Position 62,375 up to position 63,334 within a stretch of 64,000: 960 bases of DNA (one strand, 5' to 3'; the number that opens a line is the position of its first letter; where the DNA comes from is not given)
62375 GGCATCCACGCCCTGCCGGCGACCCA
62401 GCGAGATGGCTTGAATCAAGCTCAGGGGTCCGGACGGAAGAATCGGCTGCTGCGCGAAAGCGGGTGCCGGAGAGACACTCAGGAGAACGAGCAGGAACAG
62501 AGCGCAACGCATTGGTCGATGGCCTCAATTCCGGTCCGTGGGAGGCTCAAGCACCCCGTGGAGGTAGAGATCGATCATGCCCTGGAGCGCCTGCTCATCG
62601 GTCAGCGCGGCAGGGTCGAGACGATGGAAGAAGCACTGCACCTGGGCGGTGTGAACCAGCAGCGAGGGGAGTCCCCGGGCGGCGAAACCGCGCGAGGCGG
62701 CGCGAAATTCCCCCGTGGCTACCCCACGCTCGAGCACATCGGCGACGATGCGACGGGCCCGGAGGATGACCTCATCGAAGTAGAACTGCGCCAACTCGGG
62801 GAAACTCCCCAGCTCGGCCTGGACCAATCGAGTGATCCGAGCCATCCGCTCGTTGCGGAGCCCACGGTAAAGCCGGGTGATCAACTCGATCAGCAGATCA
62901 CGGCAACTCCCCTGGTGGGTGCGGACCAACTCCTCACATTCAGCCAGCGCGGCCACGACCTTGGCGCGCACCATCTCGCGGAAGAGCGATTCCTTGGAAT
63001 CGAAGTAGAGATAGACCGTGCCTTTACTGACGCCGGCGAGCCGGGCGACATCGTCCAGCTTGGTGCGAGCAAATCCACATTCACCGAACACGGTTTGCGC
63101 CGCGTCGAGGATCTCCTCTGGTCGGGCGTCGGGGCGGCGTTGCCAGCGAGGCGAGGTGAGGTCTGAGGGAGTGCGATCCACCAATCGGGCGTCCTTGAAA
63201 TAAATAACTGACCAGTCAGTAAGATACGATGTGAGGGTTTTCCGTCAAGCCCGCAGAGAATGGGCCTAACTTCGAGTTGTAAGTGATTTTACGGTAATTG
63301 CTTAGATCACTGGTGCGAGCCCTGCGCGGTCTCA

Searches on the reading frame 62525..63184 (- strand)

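Call 37: search_protein_families(library=ncbifam, proteins=[window:62525-63184:-], max_evalue=0.00001)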
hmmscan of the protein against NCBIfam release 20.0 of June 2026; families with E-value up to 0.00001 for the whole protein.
window:62525-63184:- (219 aa): 15 families
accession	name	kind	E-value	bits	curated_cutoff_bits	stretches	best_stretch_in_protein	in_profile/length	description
NF053878.1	FATransRegFadRBac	equivalog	3.5e-17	62.8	200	1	23-163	6-143/190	fatty acid metabolism transcriptional regulator FadR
NF041196.1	ScbR_bind_reg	equivalog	2.4e-15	57.2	150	1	17-162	3-143/191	ScbR family autoregulator-binding transcription factor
NF051852.1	efflux_TF_MtrR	exception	6.3e-11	42.5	280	1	23-116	13-106/205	multidrug efflux system transcriptional repressor MtrR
TIGR03613.1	RutR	equivalog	4.4e-10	39.7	368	1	15-77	3-65/202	pyrimidine utilization regulatory protein R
TIGR03384.1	betaine_BetI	equivalog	7.7e-10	38.8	201.3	1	19-76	7-64/189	choline-binding transcriptional repressor BetI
NF007949.0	PRK10668.1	equivalog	2.1e-09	37.2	271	1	23-75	14-66/216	multidrug efflux transporter transcriptional repressor AcrR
NF058643.1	TranRegCurRPseudo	equivalog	4.9e-09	36.1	300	1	23-101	10-88/193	TetR family transcriptional repressor CurR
NF050111.1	TransRegSACE7040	equivalog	6.2e-09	36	250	1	21-102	2-82/186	SACE_7040 family transcriptional regulator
NF011584.0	PRK15008.1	equivalog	7.7e-09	35.7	230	1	19-76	17-74/212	HTH-type transcriptional regulator RutR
TIGR03968.1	mycofact_TetR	equivalog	1e-08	35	224.9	1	15-68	4-57/190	mycofactocin system transcriptional regulator MftR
NF037937.1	septum_RefZ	equivalog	1.1e-08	35.2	180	1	23-163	2-141/195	forespore capture DNA-binding protein RefZ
NF007430.0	PRK09975.1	equivalog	1.7e-08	33.9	274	1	24-76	15-67/220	acrEF/envCD operon transcriptional regulator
NF001978.0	PRK00767.1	equivalog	3.5e-08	33.5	118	1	20-89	9-78/197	transcriptional regulator BetI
NF053731.1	TransRegFasRMycb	equivalog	4.7e-08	33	330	1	19-88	10-79/199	HTH-type transcriptional activator FasR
NF051457.1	acryl_TF_AcuR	equivalog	7.5e-08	31.9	247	1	20-116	17-113/204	acrylate utilization transcriptional regulator AcuR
